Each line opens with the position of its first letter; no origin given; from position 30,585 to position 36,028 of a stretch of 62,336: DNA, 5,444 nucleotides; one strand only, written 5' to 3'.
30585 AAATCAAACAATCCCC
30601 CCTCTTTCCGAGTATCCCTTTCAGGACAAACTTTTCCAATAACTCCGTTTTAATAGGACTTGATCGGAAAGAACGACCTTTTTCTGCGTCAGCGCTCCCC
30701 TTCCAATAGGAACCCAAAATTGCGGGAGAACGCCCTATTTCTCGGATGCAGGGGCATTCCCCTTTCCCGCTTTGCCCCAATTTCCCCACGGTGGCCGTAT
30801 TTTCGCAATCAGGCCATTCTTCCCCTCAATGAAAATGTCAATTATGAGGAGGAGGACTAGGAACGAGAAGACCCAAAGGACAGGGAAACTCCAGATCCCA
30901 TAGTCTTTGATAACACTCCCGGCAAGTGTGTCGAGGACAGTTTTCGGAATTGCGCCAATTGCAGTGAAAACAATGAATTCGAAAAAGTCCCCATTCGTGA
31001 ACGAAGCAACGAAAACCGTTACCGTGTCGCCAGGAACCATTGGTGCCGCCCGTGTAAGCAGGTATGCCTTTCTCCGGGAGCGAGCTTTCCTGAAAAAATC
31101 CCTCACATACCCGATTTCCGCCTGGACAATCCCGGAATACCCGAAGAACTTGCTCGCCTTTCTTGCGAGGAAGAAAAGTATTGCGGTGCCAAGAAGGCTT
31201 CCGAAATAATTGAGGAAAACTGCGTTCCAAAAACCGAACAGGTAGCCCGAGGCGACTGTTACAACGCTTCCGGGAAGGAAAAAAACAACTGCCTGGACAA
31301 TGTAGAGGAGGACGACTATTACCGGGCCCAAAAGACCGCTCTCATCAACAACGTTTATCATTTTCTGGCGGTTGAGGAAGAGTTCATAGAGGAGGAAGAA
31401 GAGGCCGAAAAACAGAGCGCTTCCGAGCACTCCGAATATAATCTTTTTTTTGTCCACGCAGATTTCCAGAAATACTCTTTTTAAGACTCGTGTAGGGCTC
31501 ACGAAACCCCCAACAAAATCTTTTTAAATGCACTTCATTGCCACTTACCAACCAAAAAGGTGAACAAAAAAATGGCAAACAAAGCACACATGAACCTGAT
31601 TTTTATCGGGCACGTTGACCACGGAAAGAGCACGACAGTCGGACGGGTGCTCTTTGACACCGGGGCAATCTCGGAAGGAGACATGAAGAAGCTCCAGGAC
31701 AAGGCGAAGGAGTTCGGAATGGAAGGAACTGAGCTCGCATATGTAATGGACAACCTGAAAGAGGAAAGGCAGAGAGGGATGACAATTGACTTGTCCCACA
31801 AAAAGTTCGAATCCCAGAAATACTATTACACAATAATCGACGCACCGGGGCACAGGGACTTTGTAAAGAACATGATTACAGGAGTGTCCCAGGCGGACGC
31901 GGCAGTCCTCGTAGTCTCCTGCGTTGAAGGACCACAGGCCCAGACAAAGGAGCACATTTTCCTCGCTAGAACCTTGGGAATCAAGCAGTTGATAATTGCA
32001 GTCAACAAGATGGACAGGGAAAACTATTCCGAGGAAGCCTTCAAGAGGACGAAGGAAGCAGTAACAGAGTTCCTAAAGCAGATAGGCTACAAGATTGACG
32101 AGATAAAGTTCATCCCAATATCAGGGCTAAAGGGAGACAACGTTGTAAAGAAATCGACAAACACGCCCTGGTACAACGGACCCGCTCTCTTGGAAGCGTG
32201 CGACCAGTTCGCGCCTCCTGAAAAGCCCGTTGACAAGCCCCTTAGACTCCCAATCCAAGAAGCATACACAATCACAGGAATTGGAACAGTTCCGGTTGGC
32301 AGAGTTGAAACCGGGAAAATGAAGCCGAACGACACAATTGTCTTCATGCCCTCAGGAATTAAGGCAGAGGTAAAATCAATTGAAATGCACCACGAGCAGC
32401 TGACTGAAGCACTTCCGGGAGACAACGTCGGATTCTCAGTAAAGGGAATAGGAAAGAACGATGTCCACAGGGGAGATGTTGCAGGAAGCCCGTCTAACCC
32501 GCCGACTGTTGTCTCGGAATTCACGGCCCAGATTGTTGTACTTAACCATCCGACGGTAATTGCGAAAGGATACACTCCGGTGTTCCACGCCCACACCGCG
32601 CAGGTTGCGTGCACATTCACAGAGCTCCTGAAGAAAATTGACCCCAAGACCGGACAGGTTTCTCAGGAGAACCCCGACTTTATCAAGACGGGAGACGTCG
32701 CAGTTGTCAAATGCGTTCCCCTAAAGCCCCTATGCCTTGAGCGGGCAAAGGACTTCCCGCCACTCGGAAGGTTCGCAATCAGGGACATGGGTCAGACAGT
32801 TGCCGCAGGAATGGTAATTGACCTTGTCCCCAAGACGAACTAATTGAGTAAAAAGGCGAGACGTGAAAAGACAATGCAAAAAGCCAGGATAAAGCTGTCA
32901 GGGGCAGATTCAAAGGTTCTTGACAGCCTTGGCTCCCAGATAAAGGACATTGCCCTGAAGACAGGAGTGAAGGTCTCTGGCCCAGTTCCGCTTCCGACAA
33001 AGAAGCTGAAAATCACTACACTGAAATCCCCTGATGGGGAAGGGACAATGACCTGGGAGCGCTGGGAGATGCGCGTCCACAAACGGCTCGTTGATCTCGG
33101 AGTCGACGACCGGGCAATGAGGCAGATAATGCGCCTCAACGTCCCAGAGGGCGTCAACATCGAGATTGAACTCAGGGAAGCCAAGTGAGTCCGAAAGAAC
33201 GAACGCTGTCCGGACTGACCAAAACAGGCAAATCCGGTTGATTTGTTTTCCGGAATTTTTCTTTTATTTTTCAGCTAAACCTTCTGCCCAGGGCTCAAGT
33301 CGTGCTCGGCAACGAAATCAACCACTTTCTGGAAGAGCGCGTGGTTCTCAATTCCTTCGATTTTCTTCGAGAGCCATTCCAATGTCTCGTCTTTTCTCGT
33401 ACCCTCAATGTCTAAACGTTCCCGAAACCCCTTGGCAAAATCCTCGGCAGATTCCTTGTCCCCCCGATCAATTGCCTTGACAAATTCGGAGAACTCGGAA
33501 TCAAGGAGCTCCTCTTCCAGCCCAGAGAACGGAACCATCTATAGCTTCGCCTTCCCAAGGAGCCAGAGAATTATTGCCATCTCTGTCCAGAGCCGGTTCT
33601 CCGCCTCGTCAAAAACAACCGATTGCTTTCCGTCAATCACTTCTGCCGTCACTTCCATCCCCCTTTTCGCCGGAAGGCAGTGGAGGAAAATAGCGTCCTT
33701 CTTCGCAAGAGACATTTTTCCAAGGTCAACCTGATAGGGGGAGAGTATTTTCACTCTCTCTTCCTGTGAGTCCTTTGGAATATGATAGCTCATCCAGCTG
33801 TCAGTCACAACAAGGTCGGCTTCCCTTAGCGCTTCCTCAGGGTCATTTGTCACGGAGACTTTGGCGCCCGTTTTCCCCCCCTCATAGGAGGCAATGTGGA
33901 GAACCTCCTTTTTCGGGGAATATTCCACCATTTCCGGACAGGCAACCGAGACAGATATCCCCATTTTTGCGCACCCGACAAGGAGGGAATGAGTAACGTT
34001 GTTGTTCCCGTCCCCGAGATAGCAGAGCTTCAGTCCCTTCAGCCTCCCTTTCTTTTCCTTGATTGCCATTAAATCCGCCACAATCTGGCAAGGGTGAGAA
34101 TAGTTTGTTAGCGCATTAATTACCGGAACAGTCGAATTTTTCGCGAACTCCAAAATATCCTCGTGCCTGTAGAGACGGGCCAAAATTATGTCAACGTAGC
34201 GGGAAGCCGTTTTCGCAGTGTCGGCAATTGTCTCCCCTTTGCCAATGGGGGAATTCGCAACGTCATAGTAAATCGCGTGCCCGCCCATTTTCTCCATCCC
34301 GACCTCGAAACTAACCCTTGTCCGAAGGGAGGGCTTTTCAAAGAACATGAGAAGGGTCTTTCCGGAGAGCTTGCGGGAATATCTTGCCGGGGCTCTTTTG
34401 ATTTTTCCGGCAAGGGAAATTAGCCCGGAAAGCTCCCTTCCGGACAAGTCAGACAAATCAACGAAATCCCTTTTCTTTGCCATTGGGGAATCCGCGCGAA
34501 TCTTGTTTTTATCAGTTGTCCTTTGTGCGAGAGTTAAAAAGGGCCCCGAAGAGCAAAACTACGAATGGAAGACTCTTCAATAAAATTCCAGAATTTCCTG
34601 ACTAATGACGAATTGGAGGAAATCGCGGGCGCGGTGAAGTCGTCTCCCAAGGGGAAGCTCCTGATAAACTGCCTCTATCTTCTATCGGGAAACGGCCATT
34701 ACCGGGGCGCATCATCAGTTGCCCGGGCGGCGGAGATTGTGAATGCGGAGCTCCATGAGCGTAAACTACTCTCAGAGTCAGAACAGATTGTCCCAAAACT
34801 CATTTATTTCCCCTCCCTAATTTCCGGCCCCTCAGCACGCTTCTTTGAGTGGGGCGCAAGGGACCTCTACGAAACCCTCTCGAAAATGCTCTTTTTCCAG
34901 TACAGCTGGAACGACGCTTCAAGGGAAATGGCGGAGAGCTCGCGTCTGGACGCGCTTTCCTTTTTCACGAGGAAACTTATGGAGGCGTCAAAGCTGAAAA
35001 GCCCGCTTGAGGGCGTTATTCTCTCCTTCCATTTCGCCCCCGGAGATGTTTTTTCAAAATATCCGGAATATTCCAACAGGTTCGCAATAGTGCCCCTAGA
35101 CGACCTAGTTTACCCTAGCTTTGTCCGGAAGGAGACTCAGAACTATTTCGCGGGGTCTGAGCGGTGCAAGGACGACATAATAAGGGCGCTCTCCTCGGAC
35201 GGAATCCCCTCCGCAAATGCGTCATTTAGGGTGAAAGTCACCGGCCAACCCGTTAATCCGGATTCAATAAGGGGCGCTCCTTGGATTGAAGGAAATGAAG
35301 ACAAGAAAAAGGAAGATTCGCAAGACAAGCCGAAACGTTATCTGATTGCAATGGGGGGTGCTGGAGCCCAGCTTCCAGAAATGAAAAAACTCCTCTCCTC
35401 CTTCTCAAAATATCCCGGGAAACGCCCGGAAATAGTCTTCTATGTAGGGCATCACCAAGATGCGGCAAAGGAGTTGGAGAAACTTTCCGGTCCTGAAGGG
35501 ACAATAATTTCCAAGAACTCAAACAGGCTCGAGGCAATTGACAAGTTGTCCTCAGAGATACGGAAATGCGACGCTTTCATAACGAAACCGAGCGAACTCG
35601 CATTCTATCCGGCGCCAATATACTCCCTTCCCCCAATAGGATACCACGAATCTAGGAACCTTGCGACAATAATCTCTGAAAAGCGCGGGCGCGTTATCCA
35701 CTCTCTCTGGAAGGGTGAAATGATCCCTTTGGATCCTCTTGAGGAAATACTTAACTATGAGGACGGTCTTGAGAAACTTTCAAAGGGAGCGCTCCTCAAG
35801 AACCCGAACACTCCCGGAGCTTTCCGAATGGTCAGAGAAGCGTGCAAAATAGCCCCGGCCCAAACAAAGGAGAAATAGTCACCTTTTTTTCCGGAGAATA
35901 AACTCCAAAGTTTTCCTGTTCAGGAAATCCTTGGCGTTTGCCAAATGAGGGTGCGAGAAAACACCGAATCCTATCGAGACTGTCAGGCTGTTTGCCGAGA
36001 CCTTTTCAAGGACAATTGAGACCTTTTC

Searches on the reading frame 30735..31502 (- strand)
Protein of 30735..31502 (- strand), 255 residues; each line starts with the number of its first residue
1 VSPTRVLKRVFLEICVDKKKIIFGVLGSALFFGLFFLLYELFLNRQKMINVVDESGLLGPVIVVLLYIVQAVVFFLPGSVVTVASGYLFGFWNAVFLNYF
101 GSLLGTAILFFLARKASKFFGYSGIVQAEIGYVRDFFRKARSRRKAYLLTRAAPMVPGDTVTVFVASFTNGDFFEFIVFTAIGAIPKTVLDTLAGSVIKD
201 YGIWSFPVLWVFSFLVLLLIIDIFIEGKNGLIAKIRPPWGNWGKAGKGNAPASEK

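Call 75: search_protein_families(library=pfam, proteins=[window:30735-31502:-], max_evalue=0.0001)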
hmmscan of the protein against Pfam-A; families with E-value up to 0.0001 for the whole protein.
window:30735-31502:- (255 aa): 1 family
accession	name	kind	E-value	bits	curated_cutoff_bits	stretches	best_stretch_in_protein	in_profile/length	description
PF09335.16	VTT_dom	-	9.9e-17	62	33.9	1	76-196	1-122/123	VTT domain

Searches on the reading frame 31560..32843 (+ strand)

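Call 16: search_protein_families(library=pfam, proteins=[window:31560-32843:+], max_evalue=0.00001)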
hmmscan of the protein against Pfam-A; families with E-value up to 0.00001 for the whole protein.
window:31560-32843:+ (427 aa): 4 families
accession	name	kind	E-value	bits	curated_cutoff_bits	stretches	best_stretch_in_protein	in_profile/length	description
PF00009.33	GTP_EFTU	-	8.1e-62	208.6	26.5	1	8-219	1-187/188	Elongation factor Tu GTP binding domain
PF22594.2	GTP-eEF1A_C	-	4.4e-39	133.4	27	1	320-419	1-100/101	GTP-eEF1A C-terminal domain-like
PF03143.23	GTP_EFTU_D3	-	1.1e-30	106.5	27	1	315-421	2-104/106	Elongation factor Tu C-terminal domain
PF03144.31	GTP_EFTU_D2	-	1.2e-20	74.1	30.3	1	242-307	1-71/73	Elongation factor Tu domain 2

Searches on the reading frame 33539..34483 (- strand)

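Call 75: search_protein_families(library=pfam, proteins=[window:33539-34483:-], max_evalue=0.0001)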
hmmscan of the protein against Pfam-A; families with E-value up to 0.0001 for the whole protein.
window:33539-34483:- (314 aa): 2 families
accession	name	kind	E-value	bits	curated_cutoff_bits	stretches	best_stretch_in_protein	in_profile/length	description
PF00185.30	OTCace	-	9.3e-55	185.4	29.4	1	149-308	1-157/157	Aspartate/ornithine carbamoyltransferase, Asp/Orn binding domain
PF02729.26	OTCace_N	-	2.5e-45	154.6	29.9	1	5-143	1-148/148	Aspartate/ornithine carbamoyltransferase, carbamoyl-P binding domain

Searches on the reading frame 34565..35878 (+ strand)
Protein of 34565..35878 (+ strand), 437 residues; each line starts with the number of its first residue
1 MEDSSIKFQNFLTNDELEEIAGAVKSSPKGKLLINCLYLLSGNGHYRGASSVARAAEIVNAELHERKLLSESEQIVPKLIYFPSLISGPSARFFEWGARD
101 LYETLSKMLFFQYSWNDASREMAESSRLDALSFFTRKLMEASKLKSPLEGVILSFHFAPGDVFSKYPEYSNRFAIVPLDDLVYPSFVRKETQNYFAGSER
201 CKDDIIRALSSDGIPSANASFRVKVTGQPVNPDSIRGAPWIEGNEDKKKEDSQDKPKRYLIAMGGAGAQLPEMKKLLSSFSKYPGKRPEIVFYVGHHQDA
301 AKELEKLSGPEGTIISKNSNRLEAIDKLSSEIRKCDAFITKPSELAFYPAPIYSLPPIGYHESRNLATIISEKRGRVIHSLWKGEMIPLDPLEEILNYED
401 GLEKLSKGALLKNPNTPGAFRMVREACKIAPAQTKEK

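Call 16: search_protein_families(library=pfam, proteins=[window:34565-35878:+], max_evalue=0.00001)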
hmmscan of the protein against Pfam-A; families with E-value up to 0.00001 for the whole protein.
window:34565-35878:+ (437 aa): 1 family
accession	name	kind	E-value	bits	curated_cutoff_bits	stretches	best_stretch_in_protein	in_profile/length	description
PF22053.2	DUF6938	-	1.3e-14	54.9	27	1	319-363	129-173/236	Domain of unknown function (DUF6938)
